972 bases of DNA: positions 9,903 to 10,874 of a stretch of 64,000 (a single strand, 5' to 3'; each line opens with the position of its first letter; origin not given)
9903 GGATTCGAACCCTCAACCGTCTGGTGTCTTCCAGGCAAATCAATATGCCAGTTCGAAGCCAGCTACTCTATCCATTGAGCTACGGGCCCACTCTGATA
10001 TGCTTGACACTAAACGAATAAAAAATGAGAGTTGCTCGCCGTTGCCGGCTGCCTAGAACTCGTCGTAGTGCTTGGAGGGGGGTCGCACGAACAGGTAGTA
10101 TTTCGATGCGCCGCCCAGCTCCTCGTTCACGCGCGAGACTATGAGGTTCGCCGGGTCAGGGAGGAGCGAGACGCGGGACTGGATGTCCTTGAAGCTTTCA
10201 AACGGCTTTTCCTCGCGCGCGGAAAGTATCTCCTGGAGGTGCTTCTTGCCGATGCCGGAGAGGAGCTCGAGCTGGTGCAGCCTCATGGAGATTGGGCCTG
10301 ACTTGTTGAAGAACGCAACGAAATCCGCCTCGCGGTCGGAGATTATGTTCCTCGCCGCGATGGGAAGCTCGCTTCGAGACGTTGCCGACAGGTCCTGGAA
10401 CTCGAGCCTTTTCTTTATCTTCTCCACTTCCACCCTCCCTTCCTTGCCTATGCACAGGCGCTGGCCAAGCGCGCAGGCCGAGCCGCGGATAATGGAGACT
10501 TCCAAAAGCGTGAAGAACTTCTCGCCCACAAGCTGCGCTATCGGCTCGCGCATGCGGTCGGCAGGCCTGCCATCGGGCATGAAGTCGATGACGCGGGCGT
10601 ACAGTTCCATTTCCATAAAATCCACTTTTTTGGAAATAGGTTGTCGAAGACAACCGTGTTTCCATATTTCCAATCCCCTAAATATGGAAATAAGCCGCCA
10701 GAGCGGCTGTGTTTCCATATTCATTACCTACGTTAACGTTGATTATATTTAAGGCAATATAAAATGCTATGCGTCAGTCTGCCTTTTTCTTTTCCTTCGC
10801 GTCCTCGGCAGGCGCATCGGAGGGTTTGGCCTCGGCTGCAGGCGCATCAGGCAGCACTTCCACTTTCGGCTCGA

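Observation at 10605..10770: Tandem nested hairpins with a conserved outer stem and swapped inner stems in the rpoF-DUF655 spacer; alternative pairings reach the start codon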

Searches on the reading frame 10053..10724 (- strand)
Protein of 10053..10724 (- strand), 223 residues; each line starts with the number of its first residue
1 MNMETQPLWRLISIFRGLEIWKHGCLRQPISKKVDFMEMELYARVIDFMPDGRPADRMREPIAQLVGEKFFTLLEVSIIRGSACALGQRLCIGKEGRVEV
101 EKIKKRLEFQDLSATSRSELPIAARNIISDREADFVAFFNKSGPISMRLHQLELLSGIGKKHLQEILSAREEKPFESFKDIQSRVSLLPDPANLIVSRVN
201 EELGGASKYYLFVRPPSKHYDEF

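Call 9: search_protein_families(library=pfam, proteins=[window:10053-10724:-])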
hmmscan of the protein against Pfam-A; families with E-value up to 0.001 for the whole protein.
window:10053-10724:- (223 aa): 2 families
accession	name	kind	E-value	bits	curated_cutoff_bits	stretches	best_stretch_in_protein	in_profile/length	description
PF04919.18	DUF655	-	9.3e-58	195.6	22.2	1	39-214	1-181/181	Protein of unknown function (DUF655)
PF14579.12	HHH_6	-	0.0002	21.9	25.6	1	152-186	27-62/90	Helix-hairpin-helix motif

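Call 10: find_homologous_proteins(query=window:10056-10616:-, max_evalue=1e-20)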
Query window:10056-10616:- (187 aa): 650 proteins with E <= 1e-20 among 753 candidates; the best 120 are listed.
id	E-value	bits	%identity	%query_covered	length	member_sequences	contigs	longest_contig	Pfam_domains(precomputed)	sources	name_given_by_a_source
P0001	4.3e-111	386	94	100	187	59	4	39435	PF04919.19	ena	-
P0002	2.8e-108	377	91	99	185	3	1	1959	PF04919.19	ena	-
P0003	3.4e-105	367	89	99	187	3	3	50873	PF04919.19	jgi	-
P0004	9.3e-105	366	89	99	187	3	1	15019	PF04919.19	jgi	-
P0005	9.6e-103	359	87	99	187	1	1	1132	PF04919.19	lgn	-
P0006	8.0e-101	353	88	99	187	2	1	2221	PF04919.19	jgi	jgi:putative nucleotide binding protein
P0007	3.0e-99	348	87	100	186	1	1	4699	PF04919.19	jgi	jgi:putative nucleotide binding protein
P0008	9.6e-99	346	84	99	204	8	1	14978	PF04919.19,PF14579.13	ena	-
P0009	5.3e-97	341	83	99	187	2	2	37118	PF04919.19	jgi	jgi:putative nucleotide binding protein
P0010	3.9e-93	328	80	98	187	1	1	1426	PF04919.19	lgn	-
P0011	1.2e-89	317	77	100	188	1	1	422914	PF04919.19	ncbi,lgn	-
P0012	4.1e-88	312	79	98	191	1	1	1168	PF04919.19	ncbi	-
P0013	9.9e-88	310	74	100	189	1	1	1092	PF04919.19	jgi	-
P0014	1.0e-87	310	77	99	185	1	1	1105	PF04919.19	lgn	-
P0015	6.9e-86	304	77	98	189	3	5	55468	PF04919.19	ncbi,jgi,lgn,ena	ncbi:MAG: DUF655 domain-containing protein [Candidatus Micrarchaeia archaeon]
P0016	7.5e-86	304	75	99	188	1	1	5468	PF04919.19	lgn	-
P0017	1.3e-85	303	73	100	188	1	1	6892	PF04919.19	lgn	-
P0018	2.6e-85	303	73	100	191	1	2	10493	PF04919.19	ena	-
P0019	3.3e-85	302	73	100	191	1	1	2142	PF04919.19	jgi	jgi:putative nucleotide binding protein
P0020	5.3e-85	302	75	99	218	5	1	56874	PF04919.19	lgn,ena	-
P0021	6.3e-85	301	76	99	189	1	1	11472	PF04919.19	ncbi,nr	ncbi:MAG: DUF655 domain-containing protein [Candidatus Micrarchaeota archaeon]|nr:DUF655 domain-cont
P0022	8.5e-85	301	74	100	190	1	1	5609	PF04919.19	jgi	jgi:putative nucleotide binding protein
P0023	1.1e-84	301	73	100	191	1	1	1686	PF04919.19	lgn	-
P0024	1.2e-84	300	74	98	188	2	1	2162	PF04919.19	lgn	-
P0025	1.8e-84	300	73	100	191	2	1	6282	PF04919.19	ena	-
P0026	2.1e-84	300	75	99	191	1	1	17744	PF04919.19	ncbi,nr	ncbi:MAG: DUF655 domain-containing protein [Candidatus Micrarchaeota archaeon]|nr:DUF655 domain-cont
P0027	2.2e-84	300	72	100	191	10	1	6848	PF04919.19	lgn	-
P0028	2.3e-84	299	74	100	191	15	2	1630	PF04919.19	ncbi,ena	-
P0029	3.5e-84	299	73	100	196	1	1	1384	PF04919.19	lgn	-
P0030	4.3e-84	299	74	98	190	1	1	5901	PF04919.19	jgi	jgi:putative nucleotide binding protein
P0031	4.7e-84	298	74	97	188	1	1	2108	PF04919.19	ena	-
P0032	1.4e-83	297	73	100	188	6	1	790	PF04919.19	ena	-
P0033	2.2e-83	296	73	100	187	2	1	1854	PF04919.19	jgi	jgi:putative nucleotide binding protein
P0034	2.5e-83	296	75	98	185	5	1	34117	PF04919.19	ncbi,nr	ncbi:MAG: DUF655 domain-containing protein [Candidatus Micrarchaeota archaeon]|nr:DUF655 domain-cont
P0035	2.5e-83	296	72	99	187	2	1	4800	PF04919.19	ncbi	-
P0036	3.0e-83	296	71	100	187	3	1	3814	PF04919.19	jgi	jgi:putative nucleotide binding protein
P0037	3.0e-83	296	72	100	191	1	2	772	PF04919.19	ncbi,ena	-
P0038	6.6e-83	295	72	100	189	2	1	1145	PF04919.19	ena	-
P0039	9.4e-83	294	70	100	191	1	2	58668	PF04919.19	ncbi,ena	-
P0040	1.9e-82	293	71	100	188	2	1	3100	PF04919.19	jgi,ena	-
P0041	2.3e-82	293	73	99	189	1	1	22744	PF04919.19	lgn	-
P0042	1.1e-81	291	72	99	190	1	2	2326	PF04919.19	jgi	-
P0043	1.4e-81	290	72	99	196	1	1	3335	PF04919.19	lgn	-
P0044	1.8e-81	290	70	100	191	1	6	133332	PF04919.19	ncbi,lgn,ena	-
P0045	2.2e-81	290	70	99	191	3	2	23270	PF04919.19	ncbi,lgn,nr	ncbi:MAG: DUF655 domain-containing protein [Candidatus Micrarchaeota archaeon]|nr:DUF655 domain-cont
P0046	3.3e-81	289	70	99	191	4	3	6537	PF04919.19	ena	-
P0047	5.3e-81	289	70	99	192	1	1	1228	PF04919.19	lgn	-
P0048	6.7e-81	288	72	99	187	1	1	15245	PF04919.19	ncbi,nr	ncbi:MAG: DUF655 domain-containing protein [Candidatus Micrarchaeota archaeon]|nr:DUF655 domain-cont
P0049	9.0e-81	288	71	99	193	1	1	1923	PF04919.19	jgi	jgi:putative nucleotide binding protein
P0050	9.2e-81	288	73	96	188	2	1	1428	PF04919.19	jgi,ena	-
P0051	1.1e-80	288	70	98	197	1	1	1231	PF04919.19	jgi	jgi:putative nucleotide binding protein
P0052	1.5e-80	287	70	99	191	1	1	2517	PF04919.19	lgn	-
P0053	2.2e-80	286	73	99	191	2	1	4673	PF04919.19,PF14579.13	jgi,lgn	jgi:putative nucleotide binding protein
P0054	3.5e-80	286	70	100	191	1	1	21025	PF04919.19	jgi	-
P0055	4.0e-80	286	71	97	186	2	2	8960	PF04919.19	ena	-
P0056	4.3e-80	286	73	98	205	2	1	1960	PF04919.19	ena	-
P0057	6.1e-80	285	70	100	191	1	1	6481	PF04919.19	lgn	-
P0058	1.1e-79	284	70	99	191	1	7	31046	PF04919.19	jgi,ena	-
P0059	1.2e-79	284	69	99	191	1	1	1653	PF04919.19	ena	-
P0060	1.5e-79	284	68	99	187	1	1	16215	PF04919.19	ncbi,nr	ncbi:MAG: DUF655 domain-containing protein [Candidatus Micrarchaeota archaeon]|nr:DUF655 domain-cont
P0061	3.2e-79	283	69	99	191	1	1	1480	PF04919.19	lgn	-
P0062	7.0e-79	282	69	98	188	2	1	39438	PF04919.19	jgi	-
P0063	8.1e-79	281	72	98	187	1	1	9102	PF04919.19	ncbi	ncbi:MAG: DUF655 domain-containing protein [Candidatus Anstonellaceae archaeon]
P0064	8.4e-79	281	70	99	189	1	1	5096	PF04919.19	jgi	jgi:putative nucleotide binding protein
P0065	8.5e-79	281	69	97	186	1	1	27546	PF04919.19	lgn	-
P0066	8.9e-78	278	70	97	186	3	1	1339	PF04919.19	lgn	-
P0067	1.3e-77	277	67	99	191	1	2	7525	PF04919.19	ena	-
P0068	1.5e-77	277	67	100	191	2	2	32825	PF04919.19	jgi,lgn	-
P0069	1.8e-77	277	67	99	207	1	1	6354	PF04919.19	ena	-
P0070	1.2e-76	274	70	99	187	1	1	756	PF04919.19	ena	-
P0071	1.5e-75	271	69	97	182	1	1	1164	PF04919.19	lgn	-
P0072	1.2e-73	264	68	96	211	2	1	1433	PF04919.19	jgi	jgi:putative nucleotide binding protein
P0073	1.5e-73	264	66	99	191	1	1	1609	PF04919.19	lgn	-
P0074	4.6e-71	256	64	100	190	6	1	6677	PF04919.19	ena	-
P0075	4.2e-69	250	63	98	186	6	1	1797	PF04919.19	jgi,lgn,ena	-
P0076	3.0e-68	247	62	99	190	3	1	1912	PF04919.19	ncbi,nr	ncbi:MAG: DUF655 domain-containing protein [Candidatus Micrarchaeota archaeon]|nr:DUF655 domain-cont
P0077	3.0e-68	247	64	97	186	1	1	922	PF04919.19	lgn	-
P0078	9.0e-67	242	58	99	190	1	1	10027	PF04919.19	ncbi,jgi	jgi:putative nucleotide binding protein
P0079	7.1e-66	239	62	97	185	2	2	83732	PF04919.19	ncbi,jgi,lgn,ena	-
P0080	1.8e-65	238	61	97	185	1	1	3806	PF04919.19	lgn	-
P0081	4.4e-65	237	61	97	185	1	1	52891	PF04919.19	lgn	-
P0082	5.0e-65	236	65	95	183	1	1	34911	PF04919.19,PF14579.13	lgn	-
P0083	1.1e-64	235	61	96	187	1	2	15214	PF04919.19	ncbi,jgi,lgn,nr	ncbi:DUF655 domain-containing protein [Candidatus Parvarchaeota archaeon]|nr:DUF655 domain-containin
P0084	4.2e-64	233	59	98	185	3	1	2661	PF04919.19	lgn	-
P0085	7.4e-64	233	57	97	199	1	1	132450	PF04919.19,PF14579.13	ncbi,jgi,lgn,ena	ncbi:MAG: DUF655 domain-containing protein [Candidatus Micrarchaeia archaeon]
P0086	1.8e-63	231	61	96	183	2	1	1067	PF04919.19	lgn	-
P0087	2.0e-63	231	59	97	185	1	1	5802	PF04919.19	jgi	jgi:putative nucleotide binding protein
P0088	3.7e-63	230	59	97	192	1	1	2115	PF04919.19,PF14579.13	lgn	-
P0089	2.4e-62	228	57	96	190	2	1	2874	PF04919.19,PF14579.13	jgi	-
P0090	6.3e-62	226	56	96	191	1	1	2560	PF04919.19,PF14579.13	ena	-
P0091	6.6e-62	226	63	95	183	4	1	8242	PF04919.19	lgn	-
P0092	7.1e-62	226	60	95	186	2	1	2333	PF04919.19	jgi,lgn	jgi:putative nucleotide binding protein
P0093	7.8e-62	226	58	97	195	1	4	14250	PF04919.19,PF14579.13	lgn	-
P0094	1.1e-61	226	57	96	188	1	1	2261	PF04919.19,PF14579.13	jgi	jgi:putative nucleotide binding protein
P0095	2.5e-61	224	56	99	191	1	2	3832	PF04919.19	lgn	-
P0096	2.7e-61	224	56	96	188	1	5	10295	PF04919.19,PF14579.13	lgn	-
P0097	3.1e-61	224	59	97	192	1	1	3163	PF04919.19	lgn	-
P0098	3.3e-61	224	56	97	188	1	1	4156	PF04919.19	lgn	-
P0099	3.7e-61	224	56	98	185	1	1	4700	PF04919.19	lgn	-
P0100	3.9e-61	224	56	99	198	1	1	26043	PF04919.19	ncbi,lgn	-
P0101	5.5e-61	223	57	97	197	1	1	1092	PF04919.19,PF14579.13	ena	-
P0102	7.6e-61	223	55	100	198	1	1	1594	PF04919.19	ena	-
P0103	7.7e-61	223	62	95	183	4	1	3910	PF04919.19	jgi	-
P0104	1.8e-60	222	57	96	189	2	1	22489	PF04919.19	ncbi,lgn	ncbi:MAG: DUF655 domain-containing protein [Candidatus Micrarchaeota archaeon]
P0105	2.1e-60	221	56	96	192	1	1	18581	PF04919.19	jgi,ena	-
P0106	2.2e-60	221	57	96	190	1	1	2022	PF04919.19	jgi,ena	-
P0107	4.0e-60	221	55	100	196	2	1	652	PF04919.19,PF14579.13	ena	-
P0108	4.4e-60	220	54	96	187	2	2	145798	PF04919.19,PF14579.13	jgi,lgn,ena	jgi:putative nucleotide binding protein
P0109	5.3e-60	220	56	97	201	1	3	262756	PF04919.19,PF14579.13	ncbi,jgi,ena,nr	ncbi:DUF655 domain-containing protein [Candidatus Micrarchaeota archaeon CG10_big_fil_rev_8_21_14_0_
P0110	5.8e-60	220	56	97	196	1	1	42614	PF04919.19,PF14579.13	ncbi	ncbi:MAG: DUF655 domain-containing protein [Candidatus Micrarchaeota archaeon]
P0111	9.8e-59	216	58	96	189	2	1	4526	PF04919.19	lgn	-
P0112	1.6e-58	215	78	72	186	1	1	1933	PF04919.19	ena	-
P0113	3.0e-58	214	55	97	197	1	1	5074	PF04919.19,PF14579.13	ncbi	ncbi:MAG: DUF655 domain-containing protein [Candidatus Micrarchaeota archaeon]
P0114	6.8e-58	213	54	96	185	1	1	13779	PF04919.19,PF14579.13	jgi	-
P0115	7.1e-58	213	55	100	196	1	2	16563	PF04919.19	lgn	-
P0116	8.1e-58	213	61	85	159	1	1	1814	PF04919.19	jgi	jgi:putative nucleotide binding protein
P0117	9.0e-58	213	56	96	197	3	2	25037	PF04919.19,PF14579.13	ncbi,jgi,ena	-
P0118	1.5e-57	212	52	97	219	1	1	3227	PF04919.19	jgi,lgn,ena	-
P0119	4.0e-57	211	56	96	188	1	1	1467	PF04919.19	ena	-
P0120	1.6e-56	209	52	98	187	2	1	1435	PF04919.19,PF14579.13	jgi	jgi:putative nucleotide binding protein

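Call 11: find_encoding_contigs(protein=P0001, flank=3000, max_places=3)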
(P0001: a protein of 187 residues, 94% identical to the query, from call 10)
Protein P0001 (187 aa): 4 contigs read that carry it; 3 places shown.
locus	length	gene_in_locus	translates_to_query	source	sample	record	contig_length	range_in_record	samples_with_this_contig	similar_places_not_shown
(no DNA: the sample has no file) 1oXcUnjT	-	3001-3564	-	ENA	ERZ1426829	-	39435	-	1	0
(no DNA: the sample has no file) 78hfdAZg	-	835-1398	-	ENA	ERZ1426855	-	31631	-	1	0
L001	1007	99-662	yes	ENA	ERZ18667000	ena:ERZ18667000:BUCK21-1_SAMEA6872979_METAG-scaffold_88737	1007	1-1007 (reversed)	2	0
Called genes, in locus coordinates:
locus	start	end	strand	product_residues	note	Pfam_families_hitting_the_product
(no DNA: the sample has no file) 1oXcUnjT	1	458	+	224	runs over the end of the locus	PF01940:DUF92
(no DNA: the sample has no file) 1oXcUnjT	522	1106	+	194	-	-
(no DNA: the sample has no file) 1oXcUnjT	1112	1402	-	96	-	PF00708:Acylphosphatase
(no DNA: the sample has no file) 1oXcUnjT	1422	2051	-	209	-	PF00352:TBP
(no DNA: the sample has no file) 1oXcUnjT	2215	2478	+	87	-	PF01157:Ribosomal_L21e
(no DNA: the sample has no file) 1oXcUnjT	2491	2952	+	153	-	PF03874:RNA_pol_Rpb4 (faint)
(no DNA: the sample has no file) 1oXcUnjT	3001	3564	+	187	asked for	PF04919:DUF655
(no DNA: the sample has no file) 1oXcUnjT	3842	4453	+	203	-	-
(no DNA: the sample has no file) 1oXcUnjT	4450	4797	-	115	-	-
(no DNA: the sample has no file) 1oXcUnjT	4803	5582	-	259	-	PF00398:RrnaAD, PF08242:Methyltransf_12 (faint), PF13649:Methyltransf_25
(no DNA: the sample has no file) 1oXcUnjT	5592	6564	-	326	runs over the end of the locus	PF00557:Peptidase_M24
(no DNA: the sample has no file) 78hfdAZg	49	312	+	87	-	PF01157:Ribosomal_L21e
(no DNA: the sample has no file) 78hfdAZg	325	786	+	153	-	PF03874:RNA_pol_Rpb4 (faint)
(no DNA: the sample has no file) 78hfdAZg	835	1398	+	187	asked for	PF04919:DUF655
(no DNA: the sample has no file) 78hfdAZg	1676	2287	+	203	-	-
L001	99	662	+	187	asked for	PF04919:DUF655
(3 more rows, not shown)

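Call 12: find_encoding_contigs(protein=P0003, flank=3000, max_places=3)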
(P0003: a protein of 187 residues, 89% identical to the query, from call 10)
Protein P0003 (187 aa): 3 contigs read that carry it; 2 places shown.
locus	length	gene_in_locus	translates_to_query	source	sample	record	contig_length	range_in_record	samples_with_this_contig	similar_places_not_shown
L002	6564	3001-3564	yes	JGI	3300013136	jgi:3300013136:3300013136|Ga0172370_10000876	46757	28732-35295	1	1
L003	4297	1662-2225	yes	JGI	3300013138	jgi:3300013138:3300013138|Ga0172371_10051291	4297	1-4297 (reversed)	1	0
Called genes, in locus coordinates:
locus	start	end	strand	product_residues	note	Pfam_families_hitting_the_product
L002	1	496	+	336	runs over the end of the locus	PF01137:RTC, PF05189:RTC_insert (weak)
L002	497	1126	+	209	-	PF01940:DUF92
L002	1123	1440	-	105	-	PF00708:Acylphosphatase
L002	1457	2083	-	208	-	PF00352:TBP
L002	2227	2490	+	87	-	PF01157:Ribosomal_L21e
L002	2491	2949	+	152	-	PF03874:RNA_pol_Rpb4 (weak)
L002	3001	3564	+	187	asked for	PF04919:DUF655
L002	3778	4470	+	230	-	-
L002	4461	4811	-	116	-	-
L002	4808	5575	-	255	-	PF00398:RrnaAD, PF13649:Methyltransf_25 (weak)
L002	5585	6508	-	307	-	PF00557:Peptidase_M24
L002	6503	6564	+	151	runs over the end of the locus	-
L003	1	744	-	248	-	?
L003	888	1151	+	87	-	PF01157:Ribosomal_L21e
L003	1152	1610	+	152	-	PF03874:RNA_pol_Rpb4 (weak)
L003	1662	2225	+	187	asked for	PF04919:DUF655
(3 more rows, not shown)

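Call 13: find_encoding_contigs(protein=P0009, flank=3000, max_places=2)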
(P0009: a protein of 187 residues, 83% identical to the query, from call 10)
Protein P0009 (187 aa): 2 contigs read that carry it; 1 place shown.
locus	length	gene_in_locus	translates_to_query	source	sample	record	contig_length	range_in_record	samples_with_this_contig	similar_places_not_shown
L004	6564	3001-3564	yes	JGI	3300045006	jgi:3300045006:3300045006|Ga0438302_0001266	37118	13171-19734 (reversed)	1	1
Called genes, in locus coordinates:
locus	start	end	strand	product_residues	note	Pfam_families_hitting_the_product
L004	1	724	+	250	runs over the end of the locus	-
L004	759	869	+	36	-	-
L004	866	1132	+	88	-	-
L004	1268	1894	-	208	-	PF00352:TBP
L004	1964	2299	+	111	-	PF01157:Ribosomal_L21e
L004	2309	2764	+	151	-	PF03874:RNA_pol_Rpb4 (weak)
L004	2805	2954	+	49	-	-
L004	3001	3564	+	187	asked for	PF04919:DUF655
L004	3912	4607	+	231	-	-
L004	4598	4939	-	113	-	-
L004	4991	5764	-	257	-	PF00398:RrnaAD, PF13649:Methyltransf_25 (weak)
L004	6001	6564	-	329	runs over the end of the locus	PF00557:Peptidase_M24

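Call 18: find_related_loci(query=window:10056-10616:-, collection=metagenome_contigs, flank=2500)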
Query window:10056-10616:- (187 aa) in metagenome_contigs; peptide patterns used: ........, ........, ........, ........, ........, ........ (x = any residue, [..] = any of these).
600 stretches matched a pattern (row limit reached: there are more); 167 encode a relative of the query (tblastn E <= 1e-3); the best 80 are kept; 80 distinct loci.
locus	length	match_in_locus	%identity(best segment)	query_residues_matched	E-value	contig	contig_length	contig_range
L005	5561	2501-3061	97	1-187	2e-121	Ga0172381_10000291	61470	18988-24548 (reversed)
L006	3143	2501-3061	96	1-187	2e-122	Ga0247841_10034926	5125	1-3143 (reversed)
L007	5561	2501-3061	96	1-187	1e-119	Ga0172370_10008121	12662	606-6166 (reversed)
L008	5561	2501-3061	95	1-187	3e-119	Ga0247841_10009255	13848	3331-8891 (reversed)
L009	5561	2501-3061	95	1-187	2e-119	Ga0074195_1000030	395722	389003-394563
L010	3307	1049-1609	95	1-187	2e-122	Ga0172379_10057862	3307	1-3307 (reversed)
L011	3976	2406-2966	95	1-187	1e-120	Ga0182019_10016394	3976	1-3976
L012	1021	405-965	94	1-187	3e-129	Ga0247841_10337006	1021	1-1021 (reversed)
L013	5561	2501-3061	93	1-187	1e-117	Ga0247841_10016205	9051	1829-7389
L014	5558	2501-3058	89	1-186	5e-113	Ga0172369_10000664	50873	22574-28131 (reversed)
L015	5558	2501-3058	89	1-186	5e-113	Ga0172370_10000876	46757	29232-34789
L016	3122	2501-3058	88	1-186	1e-113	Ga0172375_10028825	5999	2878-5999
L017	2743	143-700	88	1-186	2e-114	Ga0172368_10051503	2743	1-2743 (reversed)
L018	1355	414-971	84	1-186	4e-116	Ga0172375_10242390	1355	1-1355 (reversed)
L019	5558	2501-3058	84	1-186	5e-107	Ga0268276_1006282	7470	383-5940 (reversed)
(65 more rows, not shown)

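Call 31: search_solved_structures(query=window:10056-10616:-, max_evalue=0.001)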
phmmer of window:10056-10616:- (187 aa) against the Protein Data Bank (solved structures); distinct sequences matched with E-value up to 0.001: 2.
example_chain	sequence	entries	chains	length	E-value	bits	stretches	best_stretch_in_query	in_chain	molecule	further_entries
27ae_A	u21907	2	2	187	3.9e-46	160.2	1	2-178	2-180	DNA-binding protein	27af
2i5h_A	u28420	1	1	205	1.5e-44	155.1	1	3-183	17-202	Hypothetical protein AF1531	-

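Call 36: find_encoding_contigs(protein=P0018, flank=1500, max_places=2)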
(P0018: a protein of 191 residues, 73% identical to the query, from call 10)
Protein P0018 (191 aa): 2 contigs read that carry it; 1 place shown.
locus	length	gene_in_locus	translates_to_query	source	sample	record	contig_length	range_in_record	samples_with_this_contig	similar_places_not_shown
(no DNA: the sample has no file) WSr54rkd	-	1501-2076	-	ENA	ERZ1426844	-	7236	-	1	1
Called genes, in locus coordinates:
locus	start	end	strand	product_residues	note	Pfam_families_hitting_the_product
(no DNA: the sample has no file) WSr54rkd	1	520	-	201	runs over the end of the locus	PF00352:TBP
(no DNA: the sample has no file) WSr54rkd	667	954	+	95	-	PF01157:Ribosomal_L21e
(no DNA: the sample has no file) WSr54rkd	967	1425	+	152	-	PF03874:RNA_pol_Rpb4 (weak)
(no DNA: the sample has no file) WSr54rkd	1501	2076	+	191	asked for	PF04919:DUF655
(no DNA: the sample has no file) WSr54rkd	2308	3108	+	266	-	-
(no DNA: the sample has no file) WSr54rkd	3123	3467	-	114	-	-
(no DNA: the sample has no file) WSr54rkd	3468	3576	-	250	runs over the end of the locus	PF00398:RrnaAD, PF13649:Methyltransf_25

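Call 37: find_encoding_contigs(protein=P0044, flank=1500, max_places=2)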
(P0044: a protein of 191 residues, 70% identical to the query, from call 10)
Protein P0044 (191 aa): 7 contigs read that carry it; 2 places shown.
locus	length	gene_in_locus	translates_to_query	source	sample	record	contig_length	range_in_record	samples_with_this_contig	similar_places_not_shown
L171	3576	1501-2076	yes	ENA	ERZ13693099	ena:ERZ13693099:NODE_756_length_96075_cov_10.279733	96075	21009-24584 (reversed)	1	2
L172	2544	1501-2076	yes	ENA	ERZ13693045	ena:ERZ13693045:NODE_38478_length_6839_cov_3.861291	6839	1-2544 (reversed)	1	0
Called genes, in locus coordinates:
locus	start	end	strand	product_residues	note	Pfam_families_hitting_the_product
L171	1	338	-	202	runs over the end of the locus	PF00352:TBP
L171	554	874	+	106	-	PF01157:Ribosomal_L21e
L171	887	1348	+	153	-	PF03874:RNA_pol_Rpb4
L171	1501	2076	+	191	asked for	PF04919:DUF655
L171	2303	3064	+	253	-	-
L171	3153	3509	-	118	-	-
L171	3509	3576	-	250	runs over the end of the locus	PF00398:RrnaAD, PF13649:Methyltransf_25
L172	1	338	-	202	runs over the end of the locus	PF00352:TBP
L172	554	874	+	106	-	PF01157:Ribosomal_L21e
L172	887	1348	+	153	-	PF03874:RNA_pol_Rpb4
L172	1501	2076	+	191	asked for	PF04919:DUF655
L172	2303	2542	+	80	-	?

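Call 38: find_encoding_contigs(protein=P0011, flank=1500, max_places=1)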
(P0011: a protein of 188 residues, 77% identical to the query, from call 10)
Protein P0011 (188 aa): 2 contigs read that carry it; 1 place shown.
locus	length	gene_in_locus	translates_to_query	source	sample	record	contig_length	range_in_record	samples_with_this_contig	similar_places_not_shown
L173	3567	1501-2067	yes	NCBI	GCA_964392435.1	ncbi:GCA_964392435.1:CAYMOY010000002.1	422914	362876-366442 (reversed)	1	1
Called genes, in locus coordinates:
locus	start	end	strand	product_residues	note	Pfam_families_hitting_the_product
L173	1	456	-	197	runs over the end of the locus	PF00352:TBP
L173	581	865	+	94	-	PF01157:Ribosomal_L21e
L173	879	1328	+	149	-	-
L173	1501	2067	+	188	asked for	PF04919:DUF655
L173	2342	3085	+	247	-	-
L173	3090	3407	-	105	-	-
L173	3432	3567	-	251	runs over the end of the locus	PF00398:RrnaAD, PF13649:Methyltransf_25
